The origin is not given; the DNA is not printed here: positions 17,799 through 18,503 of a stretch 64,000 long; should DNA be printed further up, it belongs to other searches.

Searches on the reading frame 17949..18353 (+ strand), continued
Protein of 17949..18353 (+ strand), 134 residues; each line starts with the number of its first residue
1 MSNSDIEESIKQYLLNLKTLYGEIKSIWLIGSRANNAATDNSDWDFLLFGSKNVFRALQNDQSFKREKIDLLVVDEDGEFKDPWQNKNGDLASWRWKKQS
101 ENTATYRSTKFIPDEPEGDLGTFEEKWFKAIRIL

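Call 83: list_cluster_members(proteins=[P0001, window:17949-18353:+, window:19454-20479:+, window:16073-17860:+])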
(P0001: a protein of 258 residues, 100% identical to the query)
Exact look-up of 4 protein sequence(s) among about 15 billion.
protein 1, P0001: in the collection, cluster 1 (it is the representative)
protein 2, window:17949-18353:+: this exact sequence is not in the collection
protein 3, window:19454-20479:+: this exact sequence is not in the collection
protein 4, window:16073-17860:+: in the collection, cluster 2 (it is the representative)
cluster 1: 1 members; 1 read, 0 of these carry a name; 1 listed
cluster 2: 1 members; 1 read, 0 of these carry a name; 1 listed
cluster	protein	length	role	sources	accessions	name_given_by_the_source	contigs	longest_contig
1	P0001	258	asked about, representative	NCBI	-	-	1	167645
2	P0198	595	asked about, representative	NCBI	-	-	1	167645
